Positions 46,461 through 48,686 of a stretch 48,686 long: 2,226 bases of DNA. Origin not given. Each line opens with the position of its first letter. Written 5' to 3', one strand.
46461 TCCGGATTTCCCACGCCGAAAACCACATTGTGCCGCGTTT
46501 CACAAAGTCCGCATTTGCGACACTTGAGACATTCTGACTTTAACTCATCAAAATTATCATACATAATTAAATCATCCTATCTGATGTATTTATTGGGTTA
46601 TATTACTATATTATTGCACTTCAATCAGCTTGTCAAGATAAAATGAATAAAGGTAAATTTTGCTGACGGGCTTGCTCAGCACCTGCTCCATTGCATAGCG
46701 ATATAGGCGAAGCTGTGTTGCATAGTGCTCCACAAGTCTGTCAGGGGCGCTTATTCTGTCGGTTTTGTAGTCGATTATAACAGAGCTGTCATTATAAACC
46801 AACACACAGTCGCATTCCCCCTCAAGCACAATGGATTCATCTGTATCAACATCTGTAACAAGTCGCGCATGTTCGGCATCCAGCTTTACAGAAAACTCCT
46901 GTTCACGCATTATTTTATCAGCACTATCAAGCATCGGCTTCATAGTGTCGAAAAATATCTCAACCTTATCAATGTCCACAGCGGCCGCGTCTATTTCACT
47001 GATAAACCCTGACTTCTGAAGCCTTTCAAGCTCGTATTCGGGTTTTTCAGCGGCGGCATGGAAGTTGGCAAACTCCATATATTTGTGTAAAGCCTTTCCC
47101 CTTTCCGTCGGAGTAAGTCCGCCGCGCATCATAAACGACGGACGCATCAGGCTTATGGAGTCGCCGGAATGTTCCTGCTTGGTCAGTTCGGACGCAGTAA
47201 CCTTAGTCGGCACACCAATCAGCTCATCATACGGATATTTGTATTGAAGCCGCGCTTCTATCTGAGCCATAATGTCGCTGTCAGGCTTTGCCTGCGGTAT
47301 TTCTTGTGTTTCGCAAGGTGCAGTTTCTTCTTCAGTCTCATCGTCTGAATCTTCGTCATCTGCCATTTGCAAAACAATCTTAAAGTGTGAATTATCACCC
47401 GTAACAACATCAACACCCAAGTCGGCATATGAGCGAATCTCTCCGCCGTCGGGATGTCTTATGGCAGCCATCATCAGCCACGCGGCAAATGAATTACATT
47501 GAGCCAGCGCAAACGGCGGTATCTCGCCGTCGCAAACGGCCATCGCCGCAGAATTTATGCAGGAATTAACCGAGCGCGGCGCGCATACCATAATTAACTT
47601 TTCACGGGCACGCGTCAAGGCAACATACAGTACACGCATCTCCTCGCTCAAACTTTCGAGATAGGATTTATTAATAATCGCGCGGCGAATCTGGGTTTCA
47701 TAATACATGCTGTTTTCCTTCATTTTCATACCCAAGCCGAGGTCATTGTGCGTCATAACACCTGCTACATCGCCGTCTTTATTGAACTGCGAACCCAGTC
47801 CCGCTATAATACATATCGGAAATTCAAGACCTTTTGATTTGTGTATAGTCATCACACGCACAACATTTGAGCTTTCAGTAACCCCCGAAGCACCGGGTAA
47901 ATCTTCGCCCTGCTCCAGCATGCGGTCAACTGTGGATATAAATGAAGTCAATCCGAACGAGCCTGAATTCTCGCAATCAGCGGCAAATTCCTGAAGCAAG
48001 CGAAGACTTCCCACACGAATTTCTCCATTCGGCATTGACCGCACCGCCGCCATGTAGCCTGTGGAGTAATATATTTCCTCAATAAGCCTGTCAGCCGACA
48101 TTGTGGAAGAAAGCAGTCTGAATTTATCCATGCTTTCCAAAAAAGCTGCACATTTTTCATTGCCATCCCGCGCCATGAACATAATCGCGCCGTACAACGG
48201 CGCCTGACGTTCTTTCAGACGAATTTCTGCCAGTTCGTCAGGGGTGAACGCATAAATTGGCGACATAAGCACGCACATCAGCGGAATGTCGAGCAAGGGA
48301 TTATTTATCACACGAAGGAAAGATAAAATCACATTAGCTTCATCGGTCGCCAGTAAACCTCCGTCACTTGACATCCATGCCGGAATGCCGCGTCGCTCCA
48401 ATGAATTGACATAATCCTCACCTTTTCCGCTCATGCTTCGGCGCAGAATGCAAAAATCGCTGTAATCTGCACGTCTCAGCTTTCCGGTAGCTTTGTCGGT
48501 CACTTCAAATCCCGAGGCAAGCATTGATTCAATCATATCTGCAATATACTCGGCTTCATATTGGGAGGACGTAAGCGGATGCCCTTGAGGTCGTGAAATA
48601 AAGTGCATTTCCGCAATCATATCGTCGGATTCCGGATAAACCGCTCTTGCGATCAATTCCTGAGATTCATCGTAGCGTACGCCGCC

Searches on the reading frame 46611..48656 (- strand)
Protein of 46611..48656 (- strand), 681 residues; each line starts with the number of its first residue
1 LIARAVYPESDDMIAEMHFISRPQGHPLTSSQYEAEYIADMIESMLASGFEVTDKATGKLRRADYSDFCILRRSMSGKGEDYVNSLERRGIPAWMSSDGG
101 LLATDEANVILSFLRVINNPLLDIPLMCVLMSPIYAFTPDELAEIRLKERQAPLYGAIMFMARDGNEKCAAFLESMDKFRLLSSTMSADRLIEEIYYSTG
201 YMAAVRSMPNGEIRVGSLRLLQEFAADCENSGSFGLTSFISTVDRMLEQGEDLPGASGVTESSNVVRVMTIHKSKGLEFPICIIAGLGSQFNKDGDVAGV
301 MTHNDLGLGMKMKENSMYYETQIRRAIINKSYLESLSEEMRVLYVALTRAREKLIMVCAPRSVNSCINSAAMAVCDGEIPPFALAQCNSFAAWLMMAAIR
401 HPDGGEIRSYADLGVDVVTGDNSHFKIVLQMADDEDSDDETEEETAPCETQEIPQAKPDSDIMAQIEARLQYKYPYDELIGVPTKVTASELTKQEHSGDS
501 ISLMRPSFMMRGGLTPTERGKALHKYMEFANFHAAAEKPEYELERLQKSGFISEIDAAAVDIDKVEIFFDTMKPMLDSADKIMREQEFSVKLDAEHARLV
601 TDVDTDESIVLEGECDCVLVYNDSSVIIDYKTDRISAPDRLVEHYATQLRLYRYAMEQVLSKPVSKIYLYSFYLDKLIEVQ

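Call 77: search_protein_families(library=pfam, proteins=[window:46611-48656:-], max_evalue=0.00001)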
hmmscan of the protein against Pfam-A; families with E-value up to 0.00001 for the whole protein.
window:46611-48656:- (681 aa): 3 families
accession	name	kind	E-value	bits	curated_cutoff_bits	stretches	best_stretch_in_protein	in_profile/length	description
PF13361.12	UvrD_C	-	6e-21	75.7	25.6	1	263-358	284-347/350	UvrD-like helicase C-terminal domain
PF13538.12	UvrD_C_2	-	4.5e-10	39.7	27.4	0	338-357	33-52/52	UvrD-like helicase C-terminal domain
PF12705.13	PDDEXK_1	-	9.6e-08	32.7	22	1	515-669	33-187/247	PD-(D/E)XK nuclease superfamily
